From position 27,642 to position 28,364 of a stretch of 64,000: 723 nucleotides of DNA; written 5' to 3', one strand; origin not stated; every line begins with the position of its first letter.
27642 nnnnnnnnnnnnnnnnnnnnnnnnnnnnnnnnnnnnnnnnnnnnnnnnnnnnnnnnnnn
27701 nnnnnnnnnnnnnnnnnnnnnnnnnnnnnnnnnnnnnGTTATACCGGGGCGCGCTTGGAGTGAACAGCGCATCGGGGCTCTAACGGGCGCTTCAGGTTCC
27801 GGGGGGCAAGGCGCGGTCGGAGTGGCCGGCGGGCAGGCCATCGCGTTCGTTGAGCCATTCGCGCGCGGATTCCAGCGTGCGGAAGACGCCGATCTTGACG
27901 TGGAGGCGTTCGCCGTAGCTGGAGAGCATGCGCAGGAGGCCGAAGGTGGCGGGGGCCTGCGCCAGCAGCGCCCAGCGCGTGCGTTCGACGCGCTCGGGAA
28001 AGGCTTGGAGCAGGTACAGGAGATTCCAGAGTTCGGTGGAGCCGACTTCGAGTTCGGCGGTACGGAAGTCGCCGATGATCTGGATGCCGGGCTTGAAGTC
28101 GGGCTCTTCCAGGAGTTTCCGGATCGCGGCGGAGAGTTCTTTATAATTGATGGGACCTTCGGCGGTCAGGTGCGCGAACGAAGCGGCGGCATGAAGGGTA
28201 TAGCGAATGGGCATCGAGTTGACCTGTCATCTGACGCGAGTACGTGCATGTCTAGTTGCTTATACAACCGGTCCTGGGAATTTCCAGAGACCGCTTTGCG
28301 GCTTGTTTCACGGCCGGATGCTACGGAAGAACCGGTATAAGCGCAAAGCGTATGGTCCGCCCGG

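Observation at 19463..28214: Same-strand five-gene cluster: STAS-like, cNMP-binding, exported HEAT/TPR, PqqD-like and GYF-TPR-CHAT protease; candidate uncharacterised signalling/proteolytic module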

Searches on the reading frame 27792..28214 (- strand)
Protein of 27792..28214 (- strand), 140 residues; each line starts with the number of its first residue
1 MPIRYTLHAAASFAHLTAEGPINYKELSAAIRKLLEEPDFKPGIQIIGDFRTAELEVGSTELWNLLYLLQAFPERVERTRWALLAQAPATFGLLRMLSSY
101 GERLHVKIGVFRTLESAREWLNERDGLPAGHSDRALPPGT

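Call 4: search_protein_families(library=pfam, proteins=[window:27792-28214:-], max_evalue=0.01)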
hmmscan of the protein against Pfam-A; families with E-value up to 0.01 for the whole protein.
window:27792-28214:- (140 aa): 0 families

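Call 5: search_protein_families(library=ncbifam, proteins=[window:27792-28214:-], max_evalue=0.01)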
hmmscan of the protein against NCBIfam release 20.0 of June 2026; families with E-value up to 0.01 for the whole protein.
window:27792-28214:- (140 aa): 0 families

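Call 6: search_protein_families(library=padloc, proteins=[window:27792-28214:-], max_evalue=0.01)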
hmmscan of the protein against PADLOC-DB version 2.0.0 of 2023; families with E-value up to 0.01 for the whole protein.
window:27792-28214:- (140 aa): 0 families

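Call 28: search_solved_structures(query=window:27792-28214:-, max_evalue=10)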
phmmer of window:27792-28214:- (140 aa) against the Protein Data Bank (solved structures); distinct sequences matched with E-value up to 10: 4.
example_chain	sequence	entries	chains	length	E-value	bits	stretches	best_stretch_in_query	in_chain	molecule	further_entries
7uhe_A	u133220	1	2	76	0.57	13.7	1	17-83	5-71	Transcription initiation factor TFIID subunit 14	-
2kwl_A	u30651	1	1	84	0.65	13.6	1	20-77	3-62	Acyl carrier protein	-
8u77_A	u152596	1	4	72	1.7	12.2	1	19-83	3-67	Transcription initiation factor TFIID subunit 14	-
1xi0_A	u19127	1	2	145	1.9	12.1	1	87-112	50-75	lectin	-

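Call 30: search_protein_families(library=pfam, proteins=[window:27792-28214:-], max_evalue=10)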
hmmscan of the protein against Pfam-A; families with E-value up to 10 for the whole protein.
window:27792-28214:- (140 aa): 0 families

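Call 31: find_homologous_proteins(query=window:27792-28214:-)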
Query window:27792-28214:- (140 aa): 2 proteins with E <= 0.001 among 68 candidates.
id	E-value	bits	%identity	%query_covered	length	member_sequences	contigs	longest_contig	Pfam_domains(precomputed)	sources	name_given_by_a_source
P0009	3.4e-87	308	100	100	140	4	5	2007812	-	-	-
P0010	5.0e-71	255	82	99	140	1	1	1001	-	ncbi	-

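Call 58: predict_structure(alignment_id=A5)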
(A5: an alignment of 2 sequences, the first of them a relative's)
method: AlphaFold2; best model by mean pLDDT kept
length: 140 residues; sequences in the alignment: 2
mean_pLDDT: 64.2   pTM: 0.61
mean pLDDT of the five models: 64.2, 44.5, 38.5, 36.7, 36.6
residues with pLDDT >= 90: 0; 70-90: 68; 50-70: 37; < 50: 35
segments of 3 or more residues with pLDDT < 50: 1-5, 8-22, 126-140
pLDDT, mean of each block of 10 residues (from residue 1): 42 37 60 72 68 59 68 73 80 81 80 84 56 38
secondary structure, 60 per line:
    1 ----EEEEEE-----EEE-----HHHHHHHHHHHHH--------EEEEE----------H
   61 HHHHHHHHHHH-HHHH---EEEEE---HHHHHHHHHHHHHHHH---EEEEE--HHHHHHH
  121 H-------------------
elements in order: E5-10 E16-18 H24-36 E45-49 H60-71 H73-76 E80-84 H88-103 E107-111 H114-121

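Call 67: fold_search(model_id=the predicted structure, library=pdb)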
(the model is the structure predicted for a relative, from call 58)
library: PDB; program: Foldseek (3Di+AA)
matches with E <= 10: 663; with E <= 0.001: 0
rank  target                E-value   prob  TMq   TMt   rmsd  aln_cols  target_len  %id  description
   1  5cqd_C                1.5e-02  0.82  0.42  0.34  10.1       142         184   10  Crystal Structure of the Cancer Genomic DNA Mutator APOBEC3B (released 2015-10-07)
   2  7rw6_B                2.6e-02  0.63  0.36  0.31  11.1       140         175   10  BORF2-APOBEC3Bctd Complex (released 2022-04-27)
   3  9e93_A                3.8e-02  0.80  0.45  0.37   9.3       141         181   11  Structural Insights into HIV-1 Vif-Mediated Ubiquitination and Degradation of APOBEC3H (released 2026-03-11)
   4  5w3v_D                5.7e-02  0.66  0.44  0.36   9.3       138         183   12  Crystal Structure of macaque APOBEC3H in complex with RNA (released 2017-10-25)
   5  5td5_A                5.7e-02  0.57  0.42  0.35  10.0       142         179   10  Crystal Structure of Human APOBEC3B variant complexed with ssDNA (released 2016-12-28)
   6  5cqh                  5.7e-02  0.54  0.40  0.33  10.0       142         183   10  Crystal Structure of the Cancer Genomic DNA Mutator APOBEC3B (released 2015-10-07)
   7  9e9v_A                6.5e-02  0.66  0.45  0.37   9.9       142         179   15  Structural Insights into HIV-1 Vif-Mediated Ubiquitination and Degradation of APOBEC3H (released 2026-03-11)
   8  5w3v_B                6.5e-02  0.63  0.43  0.36   9.2       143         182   12  Crystal Structure of macaque APOBEC3H in complex with RNA (released 2017-10-25)
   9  5w3v_C                7.4e-02  0.60  0.44  0.36   9.5       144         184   12  Crystal Structure of macaque APOBEC3H in complex with RNA (released 2017-10-25)
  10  5cqd_A                7.9e-02  0.51  0.42  0.34   9.8       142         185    9  Crystal Structure of the Cancer Genomic DNA Mutator APOBEC3B (released 2015-10-07)
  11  6x91_H                7.9e-02  0.47  0.39  0.14   6.5       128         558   13  Crystal structure of MBP-fused human APOBEC1 (released 2020-12-09)
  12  6nfl                  7.9e-02  0.41  0.39  0.32  10.3       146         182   12  Crystal Structure of the Cancer Genomic DNA Mutator APOBEC3B with loop 7 from APOBEC3G complexed with 2-HP (released 2019-12-25)
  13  2kpo_MODEL_1_A        8.5e-02  0.66  0.30  0.37   4.0        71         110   13  Solution NMR structure of de novo designed rossmann 2x2 fold protein, Northeast Structural Genomics Consortium (released 2009-12-01)
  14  8j62_A                8.5e-02  0.41  0.38  0.32  10.0       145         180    7  Cryo-EM structure of APOBEC3G-Vif complex (released 2023-07-19)
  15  5sxg_A                9.7e-02  0.60  0.45  0.39   8.4       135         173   12  Crystal Structure of the Cancer Genomic DNA Mutator APOBEC3B (released 2017-12-27)
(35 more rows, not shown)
